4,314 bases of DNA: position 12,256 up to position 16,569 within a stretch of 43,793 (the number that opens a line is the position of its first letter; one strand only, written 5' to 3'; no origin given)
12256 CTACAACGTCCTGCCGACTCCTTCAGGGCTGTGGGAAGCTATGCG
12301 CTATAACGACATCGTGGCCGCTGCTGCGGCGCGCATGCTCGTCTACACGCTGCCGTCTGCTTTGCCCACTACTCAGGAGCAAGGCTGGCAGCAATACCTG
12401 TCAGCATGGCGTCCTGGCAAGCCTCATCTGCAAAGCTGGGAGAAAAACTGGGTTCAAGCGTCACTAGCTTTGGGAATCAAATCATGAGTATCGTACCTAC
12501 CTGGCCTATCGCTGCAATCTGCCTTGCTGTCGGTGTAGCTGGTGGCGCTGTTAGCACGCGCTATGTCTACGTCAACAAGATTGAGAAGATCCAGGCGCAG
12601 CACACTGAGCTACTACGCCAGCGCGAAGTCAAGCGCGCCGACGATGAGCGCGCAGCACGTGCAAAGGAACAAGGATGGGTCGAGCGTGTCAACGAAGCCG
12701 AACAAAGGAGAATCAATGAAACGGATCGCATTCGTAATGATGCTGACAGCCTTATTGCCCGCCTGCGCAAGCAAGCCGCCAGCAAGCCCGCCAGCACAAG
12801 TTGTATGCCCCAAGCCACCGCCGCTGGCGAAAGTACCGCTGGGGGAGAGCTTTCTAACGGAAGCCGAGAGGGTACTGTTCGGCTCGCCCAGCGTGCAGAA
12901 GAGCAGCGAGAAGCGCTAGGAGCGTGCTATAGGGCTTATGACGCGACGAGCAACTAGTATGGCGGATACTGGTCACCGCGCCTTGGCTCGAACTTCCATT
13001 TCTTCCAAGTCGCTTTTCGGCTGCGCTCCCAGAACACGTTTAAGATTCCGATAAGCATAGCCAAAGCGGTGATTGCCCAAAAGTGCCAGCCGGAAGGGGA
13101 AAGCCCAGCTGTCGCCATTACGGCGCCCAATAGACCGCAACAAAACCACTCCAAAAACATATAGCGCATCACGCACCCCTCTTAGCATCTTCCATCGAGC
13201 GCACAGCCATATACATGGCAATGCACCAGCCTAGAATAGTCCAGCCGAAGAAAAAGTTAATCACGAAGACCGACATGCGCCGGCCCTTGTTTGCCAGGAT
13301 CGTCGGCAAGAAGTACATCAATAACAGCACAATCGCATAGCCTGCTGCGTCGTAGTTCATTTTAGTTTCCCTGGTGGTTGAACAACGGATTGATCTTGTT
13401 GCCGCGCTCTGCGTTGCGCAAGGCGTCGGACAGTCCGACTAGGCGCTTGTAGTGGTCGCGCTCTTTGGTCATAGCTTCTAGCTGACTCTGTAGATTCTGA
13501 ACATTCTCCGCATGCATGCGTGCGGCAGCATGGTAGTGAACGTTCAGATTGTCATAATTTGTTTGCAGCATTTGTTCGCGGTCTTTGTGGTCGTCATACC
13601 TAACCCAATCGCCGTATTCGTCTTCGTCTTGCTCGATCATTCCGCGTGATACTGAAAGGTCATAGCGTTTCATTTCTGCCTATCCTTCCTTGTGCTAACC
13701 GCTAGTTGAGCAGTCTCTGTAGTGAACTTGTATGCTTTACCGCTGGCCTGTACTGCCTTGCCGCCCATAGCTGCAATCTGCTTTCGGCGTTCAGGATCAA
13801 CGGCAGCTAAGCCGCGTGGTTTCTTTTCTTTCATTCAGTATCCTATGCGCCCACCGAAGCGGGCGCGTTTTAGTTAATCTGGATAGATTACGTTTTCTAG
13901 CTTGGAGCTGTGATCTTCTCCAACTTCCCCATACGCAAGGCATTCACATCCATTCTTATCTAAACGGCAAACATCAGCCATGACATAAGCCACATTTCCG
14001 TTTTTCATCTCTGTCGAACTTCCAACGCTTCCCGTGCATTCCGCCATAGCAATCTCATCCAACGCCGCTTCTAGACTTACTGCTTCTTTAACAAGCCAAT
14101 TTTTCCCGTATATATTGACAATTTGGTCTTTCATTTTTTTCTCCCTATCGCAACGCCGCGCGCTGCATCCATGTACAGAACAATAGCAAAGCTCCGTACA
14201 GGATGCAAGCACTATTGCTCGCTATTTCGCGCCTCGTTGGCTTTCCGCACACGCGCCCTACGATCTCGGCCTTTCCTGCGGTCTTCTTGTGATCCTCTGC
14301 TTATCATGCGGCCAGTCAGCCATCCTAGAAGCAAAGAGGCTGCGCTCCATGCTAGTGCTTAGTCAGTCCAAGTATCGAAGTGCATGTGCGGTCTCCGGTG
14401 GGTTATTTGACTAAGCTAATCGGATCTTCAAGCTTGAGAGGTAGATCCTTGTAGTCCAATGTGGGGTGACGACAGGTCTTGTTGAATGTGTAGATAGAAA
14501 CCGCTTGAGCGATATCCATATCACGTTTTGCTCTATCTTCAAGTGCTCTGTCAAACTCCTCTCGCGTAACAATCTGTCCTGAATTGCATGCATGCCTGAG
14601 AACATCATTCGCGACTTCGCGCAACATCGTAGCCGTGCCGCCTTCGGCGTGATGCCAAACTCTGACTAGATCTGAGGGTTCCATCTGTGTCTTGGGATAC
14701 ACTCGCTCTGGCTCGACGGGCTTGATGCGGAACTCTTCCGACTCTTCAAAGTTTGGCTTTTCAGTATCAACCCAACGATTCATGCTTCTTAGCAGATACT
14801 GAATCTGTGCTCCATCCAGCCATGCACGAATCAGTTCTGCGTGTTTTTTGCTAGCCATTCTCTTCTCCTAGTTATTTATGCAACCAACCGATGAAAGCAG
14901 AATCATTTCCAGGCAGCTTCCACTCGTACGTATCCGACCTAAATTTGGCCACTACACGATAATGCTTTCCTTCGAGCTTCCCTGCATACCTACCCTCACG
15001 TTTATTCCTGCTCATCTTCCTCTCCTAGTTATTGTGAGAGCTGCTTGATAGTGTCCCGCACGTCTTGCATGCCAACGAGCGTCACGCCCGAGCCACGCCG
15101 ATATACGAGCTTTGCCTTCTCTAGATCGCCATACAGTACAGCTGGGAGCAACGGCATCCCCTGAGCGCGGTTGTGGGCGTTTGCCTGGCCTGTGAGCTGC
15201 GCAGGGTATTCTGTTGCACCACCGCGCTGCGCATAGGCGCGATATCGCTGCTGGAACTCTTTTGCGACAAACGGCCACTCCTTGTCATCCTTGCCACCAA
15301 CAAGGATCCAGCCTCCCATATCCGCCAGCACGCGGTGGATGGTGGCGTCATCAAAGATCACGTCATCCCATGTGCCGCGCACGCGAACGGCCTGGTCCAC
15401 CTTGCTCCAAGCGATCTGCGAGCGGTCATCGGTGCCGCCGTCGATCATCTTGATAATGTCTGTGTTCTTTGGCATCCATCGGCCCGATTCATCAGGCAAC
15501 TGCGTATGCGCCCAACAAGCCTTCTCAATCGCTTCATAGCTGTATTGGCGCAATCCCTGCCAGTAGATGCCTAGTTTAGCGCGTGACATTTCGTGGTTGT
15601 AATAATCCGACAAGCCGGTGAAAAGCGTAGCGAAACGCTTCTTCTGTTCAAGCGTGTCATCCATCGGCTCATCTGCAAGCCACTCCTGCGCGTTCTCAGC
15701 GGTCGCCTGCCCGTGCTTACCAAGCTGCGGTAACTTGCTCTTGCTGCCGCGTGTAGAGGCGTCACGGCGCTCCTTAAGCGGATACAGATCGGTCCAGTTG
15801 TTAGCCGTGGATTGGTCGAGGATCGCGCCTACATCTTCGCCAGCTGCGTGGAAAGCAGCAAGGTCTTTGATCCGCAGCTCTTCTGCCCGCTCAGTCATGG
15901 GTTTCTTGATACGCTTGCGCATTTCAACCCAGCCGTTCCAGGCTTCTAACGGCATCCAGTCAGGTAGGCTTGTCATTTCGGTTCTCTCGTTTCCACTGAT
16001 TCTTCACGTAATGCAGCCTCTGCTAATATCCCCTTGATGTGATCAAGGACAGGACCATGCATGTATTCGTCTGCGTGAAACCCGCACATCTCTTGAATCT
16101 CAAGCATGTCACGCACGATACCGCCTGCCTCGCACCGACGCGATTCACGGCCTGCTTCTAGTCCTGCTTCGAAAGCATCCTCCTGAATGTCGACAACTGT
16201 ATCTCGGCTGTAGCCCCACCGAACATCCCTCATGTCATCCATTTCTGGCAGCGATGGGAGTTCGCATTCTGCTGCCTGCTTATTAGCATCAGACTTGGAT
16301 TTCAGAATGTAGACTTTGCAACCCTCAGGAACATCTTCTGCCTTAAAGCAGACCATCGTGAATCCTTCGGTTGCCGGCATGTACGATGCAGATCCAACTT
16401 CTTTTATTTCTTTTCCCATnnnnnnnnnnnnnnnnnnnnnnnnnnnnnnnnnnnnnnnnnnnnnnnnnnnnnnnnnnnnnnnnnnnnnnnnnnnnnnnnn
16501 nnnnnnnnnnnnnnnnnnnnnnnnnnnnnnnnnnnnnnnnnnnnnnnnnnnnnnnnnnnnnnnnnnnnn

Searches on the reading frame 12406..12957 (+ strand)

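Call 70: search_protein_families(library=phrogs, proteins=[window:12406-12957:+], max_evalue=0.00001)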
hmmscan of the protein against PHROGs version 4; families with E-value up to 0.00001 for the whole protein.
window:12406-12957:+ (183 aa): 3 families
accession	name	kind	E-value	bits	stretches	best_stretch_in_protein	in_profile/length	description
phrog_312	-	lysis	1.9e-08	35.5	1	33-182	9-169/173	Rz-like spanin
phrog_2466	-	lysis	6.9e-08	33.4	1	35-176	6-161/172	Rz-like spanin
phrog_1327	-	lysis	2.9e-06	28.2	1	33-178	12-151/158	Rz-like spanin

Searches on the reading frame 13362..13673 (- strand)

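Call 44: search_protein_families(library=pfam, proteins=[window:13362-13673:-], max_evalue=0.01)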
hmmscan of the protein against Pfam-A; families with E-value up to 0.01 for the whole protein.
window:13362-13673:- (103 aa): 3 families
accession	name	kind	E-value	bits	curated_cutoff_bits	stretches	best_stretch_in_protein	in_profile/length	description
PF17675.6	APG6_N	-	0.00078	20.3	45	0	58-79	11-32/132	Apg6 coiled-coil region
PF02785.25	Biotin_carb_C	-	0.0039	17.7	32.4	1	7-68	14-75/108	Biotin carboxylase C-terminal domain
PF24423.1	OVT1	-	0.009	16.8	30.9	0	26-77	38-92/100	Major antigen, helical domain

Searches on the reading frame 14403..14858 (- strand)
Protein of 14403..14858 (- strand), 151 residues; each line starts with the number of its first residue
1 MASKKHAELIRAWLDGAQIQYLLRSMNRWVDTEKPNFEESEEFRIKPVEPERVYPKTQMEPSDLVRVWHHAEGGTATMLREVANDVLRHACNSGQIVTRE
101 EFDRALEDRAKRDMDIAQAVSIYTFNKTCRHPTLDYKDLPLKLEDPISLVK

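Call 44: search_protein_families(library=pfam, proteins=[window:14403-14858:-], max_evalue=0.01)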
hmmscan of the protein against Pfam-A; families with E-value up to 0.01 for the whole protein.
window:14403-14858:- (151 aa): 0 families

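Call 70: search_protein_families(library=phrogs, proteins=[window:14403-14858:-], max_evalue=0.00001)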
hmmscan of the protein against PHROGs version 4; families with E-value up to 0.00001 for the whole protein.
window:14403-14858:- (151 aa): 1 family
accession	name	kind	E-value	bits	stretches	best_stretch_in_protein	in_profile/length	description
phrog_15048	-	unknown function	4.6e-06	27.9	1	3-50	10-58/131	-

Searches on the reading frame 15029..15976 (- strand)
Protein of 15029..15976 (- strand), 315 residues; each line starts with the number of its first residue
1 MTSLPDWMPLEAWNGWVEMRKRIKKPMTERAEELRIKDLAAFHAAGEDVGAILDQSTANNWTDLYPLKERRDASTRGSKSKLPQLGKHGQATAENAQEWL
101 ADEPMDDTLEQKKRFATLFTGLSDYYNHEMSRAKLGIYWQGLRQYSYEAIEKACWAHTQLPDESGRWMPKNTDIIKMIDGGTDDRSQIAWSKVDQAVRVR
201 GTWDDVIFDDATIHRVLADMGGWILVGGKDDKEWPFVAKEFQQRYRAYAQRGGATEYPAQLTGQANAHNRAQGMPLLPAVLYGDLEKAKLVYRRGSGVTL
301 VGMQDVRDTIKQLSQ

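Call 12: search_protein_families(library=phrogs, proteins=[window:15029-15976:-], max_evalue=0.01)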
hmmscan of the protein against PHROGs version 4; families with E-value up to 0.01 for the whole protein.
window:15029-15976:- (315 aa): 4 families
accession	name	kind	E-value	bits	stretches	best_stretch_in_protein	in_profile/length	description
phrog_10105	-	unknown function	6.5e-59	199.9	1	110-307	4-199/210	-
phrog_678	-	DNA, RNA and nucleotide metabolism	4.4e-18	66.9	1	3-99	218-308/346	replication initiation O-like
phrog_18589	-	unknown function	2.4e-11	44.8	1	3-81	35-114/156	-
phrog_6451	-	DNA, RNA and nucleotide metabolism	7e-05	23.7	1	3-71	175-240/272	primosomal protein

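Call 17: find_related_loci(query=window:15029-15976:-, collection=viral_contigs, flank=6000)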
Query window:15029-15976:- (315 aa) in viral_contigs; peptide patterns used: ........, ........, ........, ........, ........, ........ (x = any residue, [..] = any of these).
40 stretches matched a pattern; 40 encode a relative of the query (tblastn E <= 1e-3); 40 distinct loci.
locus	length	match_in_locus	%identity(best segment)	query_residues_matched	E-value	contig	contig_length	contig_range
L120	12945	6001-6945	94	1-315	0e+0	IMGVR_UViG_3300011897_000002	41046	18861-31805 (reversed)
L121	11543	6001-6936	80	3-315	3e-168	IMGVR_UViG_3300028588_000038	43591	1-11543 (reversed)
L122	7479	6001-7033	55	1-291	1e-71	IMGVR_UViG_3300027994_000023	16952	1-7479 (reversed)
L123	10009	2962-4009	60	5-291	2e-69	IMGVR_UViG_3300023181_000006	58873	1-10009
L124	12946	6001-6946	45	4-315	4e-64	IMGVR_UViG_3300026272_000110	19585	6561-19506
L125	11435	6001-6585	50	115-310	3e-63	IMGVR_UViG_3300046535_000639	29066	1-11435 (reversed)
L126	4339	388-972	50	115-310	2e-63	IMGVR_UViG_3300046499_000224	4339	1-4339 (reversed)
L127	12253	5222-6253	54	1-291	1e-62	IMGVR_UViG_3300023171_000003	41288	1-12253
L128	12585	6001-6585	48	115-310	9e-62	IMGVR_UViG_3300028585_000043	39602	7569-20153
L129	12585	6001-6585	41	108-303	2e-45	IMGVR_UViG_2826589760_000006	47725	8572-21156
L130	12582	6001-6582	41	103-302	6e-44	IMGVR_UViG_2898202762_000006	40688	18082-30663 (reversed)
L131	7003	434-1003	42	115-303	2e-42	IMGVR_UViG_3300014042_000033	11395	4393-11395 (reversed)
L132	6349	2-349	54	195-310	2e-36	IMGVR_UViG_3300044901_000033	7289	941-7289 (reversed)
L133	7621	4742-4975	50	4-81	4e-22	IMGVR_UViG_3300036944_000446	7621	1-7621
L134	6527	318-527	57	4-73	8e-21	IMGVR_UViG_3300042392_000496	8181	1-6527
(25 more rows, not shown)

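Call 43: search_protein_families(library=pfam, proteins=[window:15032-15976:-], max_evalue=0.01)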
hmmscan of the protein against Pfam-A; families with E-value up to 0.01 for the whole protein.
seq(315 aa): 1 family
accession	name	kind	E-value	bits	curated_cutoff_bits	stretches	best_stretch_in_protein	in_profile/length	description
PF20081.4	DUF6475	-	5.8e-33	113.6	28.5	1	206-295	1-90/90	Domain of unknown function (DUF6475)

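Call 45: search_dna_similar(query=window:15029-15976:-, collection=phages, mode=protein, max_rows=25)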
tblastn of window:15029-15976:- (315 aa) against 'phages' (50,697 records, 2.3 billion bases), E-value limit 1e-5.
Records with a match: 36; places in all: 36; records where one place covers at least 80% of the query: 0.
Best place of each record, by identity: <60% 36.
By first word of the organism name: Vibrio 11; Aeromonas 9; Erwinia 3; Burkholderia 2; Shewanella 2; Thalassomonas 2; Bordetella 2; Erythrobacter 2; Flyfo 1; Phage 1; and 1 more.
By host as written in the record: Vibrio crassostreae 6; Aeromonas rivipollensis 5; - 4; Vibrio vulnificus 2; Aeromonas salmonicida 2; Shewanella inventionis KX27 2; Thalassomonas loyana LMG 22536 2; Bordetella avium 2; and 10 more.
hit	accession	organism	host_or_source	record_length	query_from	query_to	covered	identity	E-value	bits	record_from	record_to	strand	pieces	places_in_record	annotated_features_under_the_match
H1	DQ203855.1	Burkholderia phage Bcep176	-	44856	108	303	62%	41.3%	2e-43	164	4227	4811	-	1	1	10: gp10 | 11: gp11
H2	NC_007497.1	Burkholderia phage Bcep176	Burkholderia cepacia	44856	108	303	62%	41.3%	2e-43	164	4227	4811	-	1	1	10: DUF6475 domain-containing protein | 11: primosomal protein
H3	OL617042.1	Flyfo siphovirus Tbat2_3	Pteropus tonganus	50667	105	291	59%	38.3%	1e-31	130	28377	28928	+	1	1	protein of unknown function DUF6475 | replication protein O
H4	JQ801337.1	Vibrio phage VvAW1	Vibrio vulnificus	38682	115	296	58%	36.4%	3e-27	117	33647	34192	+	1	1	hypothetical protein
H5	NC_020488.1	Vibrio phage VvAW1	Vibrio vulnificus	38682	115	296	58%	36.4%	3e-27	117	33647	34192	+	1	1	hypothetical protein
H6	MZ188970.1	Phage CBW1004C-Prop1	-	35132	108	269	51%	34.6%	2e-23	106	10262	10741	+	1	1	hypothetical protein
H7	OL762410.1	Vibrio phage vB_ValP_FGH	Vibrio alginolyticus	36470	72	277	65%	26.2%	4e-11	70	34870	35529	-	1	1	hypothetical protein | primosomal protein I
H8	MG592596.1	Vibrio phage 1.232.O._10N.261.51.E11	Vibrio tasmaniensis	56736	112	301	60%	25.3%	2e-11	71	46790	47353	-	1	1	hypothetical protein | restriction endonuclease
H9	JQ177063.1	Aeromonas phage vB_AsaM-56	Aeromonas salmonicida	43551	110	264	49%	29.6%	2e-14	80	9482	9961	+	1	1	hypothetical protein | putative DnaA recombination protein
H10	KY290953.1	Aeromonas phage 51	Aeromonas salmonicida HER1108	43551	110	264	49%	29.6%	2e-14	80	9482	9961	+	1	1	hypothetical protein | replication initiation protein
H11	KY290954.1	Aeromonas phage 56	Aeromonas salmonicida HER1084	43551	110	264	49%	29.6%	2e-14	80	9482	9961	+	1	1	hypothetical protein | replication initiation protein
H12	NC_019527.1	Aeromonas phage vB_AsaM-56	Aeromonas salmonicida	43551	110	264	49%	29.6%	2e-14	80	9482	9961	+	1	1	hypothetical protein | replication initiation protein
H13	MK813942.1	Aeromonas phage 4_4512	Aeromonas rivipollensis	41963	112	263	48%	28.3%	2e-12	74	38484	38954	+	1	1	44512_055: hypothetical protein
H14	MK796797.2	Shewanella phage X14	Shewanella inventionis KX27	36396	105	263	50%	26.8%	5e-13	76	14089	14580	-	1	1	replication protein P | hypothetical protein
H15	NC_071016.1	Shewanella phage X14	Shewanella inventionis KX27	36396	105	263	50%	26.8%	5e-13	76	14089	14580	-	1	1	replication protein P | hypothetical protein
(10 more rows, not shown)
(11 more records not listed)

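Call 89: find_homologous_proteins(query=window:15029-15976:-, max_evalue=1e-20)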
Query window:15029-15976:- (315 aa): 169 proteins with E <= 1e-20 among 1474 candidates; the best 120 are listed.
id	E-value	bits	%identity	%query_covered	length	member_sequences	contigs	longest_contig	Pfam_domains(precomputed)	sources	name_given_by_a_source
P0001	2.6e-204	695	96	99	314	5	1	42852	PF20081.5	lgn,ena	-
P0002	2.2e-198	676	93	100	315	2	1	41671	PF20081.5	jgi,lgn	-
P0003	3.8e-193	659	90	100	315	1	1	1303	PF20081.5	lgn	-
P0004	1.3e-181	621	86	99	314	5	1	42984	PF20081.5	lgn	-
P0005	2.1e-164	564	80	99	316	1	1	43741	PF20081.5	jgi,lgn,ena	-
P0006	5.4e-146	504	71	96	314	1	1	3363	PF20081.5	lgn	-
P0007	1.7e-145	502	71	97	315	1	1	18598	PF20081.5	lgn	-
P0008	1.1e-140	486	67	96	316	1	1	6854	PF20081.5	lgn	-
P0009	3.0e-139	482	68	97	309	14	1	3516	PF20081.5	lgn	-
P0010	6.9e-139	480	67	98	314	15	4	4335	PF20081.5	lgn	-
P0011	1.0e-138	480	68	97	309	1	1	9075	PF20081.5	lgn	-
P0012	5.6e-138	477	70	96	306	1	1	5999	PF20081.5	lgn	-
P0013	2.9e-137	475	64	99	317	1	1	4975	PF20081.5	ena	-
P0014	3.9e-137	475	67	97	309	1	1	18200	PF20081.5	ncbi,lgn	-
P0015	6.0e-137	474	67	96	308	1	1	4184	PF20081.5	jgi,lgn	-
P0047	4.6e-109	382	59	97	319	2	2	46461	PF20081.5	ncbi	-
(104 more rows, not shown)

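Call 90: find_encoding_contigs(protein=P0001, flank=10000, max_places=1)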
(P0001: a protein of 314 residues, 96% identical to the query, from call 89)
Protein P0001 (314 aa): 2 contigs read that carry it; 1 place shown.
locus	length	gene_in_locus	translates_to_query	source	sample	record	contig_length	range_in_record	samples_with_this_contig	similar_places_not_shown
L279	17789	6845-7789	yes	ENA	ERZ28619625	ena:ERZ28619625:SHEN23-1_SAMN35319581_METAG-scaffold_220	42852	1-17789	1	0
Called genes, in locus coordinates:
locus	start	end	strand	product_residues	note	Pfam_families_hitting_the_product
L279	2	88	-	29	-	?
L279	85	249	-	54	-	-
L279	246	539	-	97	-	-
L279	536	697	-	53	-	-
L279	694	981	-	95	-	-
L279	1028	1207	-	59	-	-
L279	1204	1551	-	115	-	-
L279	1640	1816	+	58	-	-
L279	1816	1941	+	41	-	-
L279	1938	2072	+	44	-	-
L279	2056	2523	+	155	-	PF05772:NinB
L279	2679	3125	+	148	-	PF05766:NinG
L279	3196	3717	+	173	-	-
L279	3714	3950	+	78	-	-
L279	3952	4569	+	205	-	PF08279:HTH_11 (faint)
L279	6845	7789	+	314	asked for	PF20081:DUF6475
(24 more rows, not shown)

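Call 91: find_encoding_contigs(protein=P0004, flank=10000, max_places=1)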
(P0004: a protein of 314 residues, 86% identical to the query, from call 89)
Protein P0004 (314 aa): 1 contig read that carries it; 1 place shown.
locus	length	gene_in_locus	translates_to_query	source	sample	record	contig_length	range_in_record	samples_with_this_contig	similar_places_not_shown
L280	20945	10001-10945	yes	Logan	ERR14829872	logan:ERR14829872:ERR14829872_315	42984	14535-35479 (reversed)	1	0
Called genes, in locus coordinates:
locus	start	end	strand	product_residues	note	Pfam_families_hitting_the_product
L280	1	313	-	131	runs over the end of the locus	-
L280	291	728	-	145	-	-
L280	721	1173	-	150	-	-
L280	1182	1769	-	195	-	-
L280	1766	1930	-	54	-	-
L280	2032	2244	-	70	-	-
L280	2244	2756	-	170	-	PF05565:Sipho_Gp157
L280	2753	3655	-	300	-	PF13479:AAA_24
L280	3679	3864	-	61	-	-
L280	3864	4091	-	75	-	-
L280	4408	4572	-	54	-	-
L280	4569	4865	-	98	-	-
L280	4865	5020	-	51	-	-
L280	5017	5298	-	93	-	-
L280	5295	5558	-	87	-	-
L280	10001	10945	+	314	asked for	PF20081:DUF6475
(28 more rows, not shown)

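Call 92: find_encoding_contigs(protein=P0047, flank=10000, max_places=2)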
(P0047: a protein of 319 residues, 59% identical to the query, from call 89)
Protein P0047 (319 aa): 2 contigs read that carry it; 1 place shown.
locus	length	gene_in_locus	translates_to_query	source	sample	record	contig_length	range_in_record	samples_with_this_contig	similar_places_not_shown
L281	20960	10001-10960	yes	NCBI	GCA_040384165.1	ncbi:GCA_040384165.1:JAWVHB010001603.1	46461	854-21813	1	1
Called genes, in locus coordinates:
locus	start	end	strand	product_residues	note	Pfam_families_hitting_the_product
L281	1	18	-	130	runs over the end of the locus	PF05772:NinB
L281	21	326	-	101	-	PF27050:Phage_P22_Y8K6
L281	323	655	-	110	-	-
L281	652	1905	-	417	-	-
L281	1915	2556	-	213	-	-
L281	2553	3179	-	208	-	-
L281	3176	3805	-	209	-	-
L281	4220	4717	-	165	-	-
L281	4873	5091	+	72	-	-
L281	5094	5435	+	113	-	-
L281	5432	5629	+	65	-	-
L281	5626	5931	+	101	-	PF27050:Phage_P22_Y8K6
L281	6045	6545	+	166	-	PF05766:NinG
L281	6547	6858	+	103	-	-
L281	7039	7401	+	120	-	-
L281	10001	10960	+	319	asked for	PF20081:DUF6475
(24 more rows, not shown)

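Call 93: find_encoding_contigs(protein=P0014, flank=10000, max_places=2)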
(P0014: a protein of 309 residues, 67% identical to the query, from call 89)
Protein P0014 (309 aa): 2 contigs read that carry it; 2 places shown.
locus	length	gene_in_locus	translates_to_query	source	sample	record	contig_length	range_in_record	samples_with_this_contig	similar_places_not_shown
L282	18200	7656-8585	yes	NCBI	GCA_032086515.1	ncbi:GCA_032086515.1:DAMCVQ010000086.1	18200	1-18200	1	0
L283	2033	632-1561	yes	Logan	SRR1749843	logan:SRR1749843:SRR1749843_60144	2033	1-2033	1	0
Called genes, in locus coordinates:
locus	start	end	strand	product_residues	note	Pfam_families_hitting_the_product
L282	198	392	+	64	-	-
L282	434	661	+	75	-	-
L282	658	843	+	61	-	-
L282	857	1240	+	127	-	-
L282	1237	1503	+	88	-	-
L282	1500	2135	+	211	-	PF05766:NinG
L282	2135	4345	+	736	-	PF00271:Helicase_C (faint), PF01555:N6_N4_Mtase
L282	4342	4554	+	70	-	-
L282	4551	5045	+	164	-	-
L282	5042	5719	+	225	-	PF01022:HTH_5 (faint), PF12840:HTH_20 (faint), PF13412:HTH_24 (faint), PF21476:PF0610-like_N (weak)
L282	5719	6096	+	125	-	-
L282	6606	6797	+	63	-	-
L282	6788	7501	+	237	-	PF04383:KilA-N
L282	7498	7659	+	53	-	-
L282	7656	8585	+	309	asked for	PF20081:DUF6475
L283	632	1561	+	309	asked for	PF20081:DUF6475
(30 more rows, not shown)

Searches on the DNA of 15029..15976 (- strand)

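Call 53: search_rna_families(sources=[L167, L122, L166], threshold=evalue, max_evalue=0.01, show_alignments=2)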
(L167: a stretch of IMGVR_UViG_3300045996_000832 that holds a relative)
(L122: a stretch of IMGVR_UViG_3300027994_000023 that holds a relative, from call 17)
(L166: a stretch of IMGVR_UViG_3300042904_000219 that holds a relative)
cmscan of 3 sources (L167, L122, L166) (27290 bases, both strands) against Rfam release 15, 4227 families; matches with E-value up to 0.01: 3.
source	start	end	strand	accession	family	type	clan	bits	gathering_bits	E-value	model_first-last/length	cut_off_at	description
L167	6426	6546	-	RF02932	Betaproteobacteria-1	Gene; sRNA;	-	73.3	49.4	6e-12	1-120/120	no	Betaproteobacteria-1 RNA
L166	12330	12449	+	RF02932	Betaproteobacteria-1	Gene; sRNA;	-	70.8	49.4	2.2e-11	1-120/120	no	Betaproteobacteria-1 RNA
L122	4876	4994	+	RF02932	Betaproteobacteria-1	Gene; sRNA;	-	64.7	49.4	5.2e-10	1-120/120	no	Betaproteobacteria-1 RNA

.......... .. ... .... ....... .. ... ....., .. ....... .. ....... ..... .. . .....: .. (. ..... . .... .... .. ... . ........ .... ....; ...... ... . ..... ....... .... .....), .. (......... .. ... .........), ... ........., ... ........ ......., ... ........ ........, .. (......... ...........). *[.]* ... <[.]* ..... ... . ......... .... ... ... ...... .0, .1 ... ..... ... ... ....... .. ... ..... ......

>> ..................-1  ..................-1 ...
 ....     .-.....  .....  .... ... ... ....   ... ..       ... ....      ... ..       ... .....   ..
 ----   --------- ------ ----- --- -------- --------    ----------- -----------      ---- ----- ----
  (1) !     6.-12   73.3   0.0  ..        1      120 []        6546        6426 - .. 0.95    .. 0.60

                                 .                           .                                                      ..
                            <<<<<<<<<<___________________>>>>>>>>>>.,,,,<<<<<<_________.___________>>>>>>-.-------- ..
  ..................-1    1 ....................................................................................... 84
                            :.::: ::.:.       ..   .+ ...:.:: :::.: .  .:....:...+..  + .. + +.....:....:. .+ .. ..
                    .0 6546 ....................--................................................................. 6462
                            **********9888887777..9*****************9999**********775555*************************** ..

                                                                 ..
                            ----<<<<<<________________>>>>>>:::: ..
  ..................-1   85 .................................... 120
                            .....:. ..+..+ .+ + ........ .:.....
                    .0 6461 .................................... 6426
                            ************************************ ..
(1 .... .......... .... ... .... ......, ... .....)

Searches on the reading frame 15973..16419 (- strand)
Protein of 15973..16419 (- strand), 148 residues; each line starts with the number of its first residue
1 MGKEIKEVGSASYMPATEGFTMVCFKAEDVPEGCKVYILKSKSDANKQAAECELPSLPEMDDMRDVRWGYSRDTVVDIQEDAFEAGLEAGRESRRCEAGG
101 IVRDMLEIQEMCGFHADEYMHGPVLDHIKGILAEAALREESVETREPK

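Call 12: search_protein_families(library=phrogs, proteins=[window:15973-16419:-], max_evalue=0.01)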
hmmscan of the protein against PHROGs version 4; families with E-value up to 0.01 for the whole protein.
window:15973-16419:- (148 aa): 0 families

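Call 18: find_related_loci(query=window:15973-16419:-, collection=viral_contigs, flank=6000)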
Query window:15973-16419:- (148 aa) in viral_contigs; peptide patterns used: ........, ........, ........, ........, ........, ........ (x = any residue, [..] = any of these).
6 stretches matched a pattern, but none encodes a relative of the query by tblastn (E <= 1e-3).

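Call 43: search_protein_families(library=pfam, proteins=[window:15976-16419:-], max_evalue=0.01)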
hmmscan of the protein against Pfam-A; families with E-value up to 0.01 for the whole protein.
seq(148 aa): 0 families

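Call 107: search_protein_families(library=ncbifam, proteins=[window:15973-16419:-], max_evalue=0.01)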
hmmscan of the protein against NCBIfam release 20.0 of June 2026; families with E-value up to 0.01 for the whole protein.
window:15973-16419:- (148 aa): 0 families
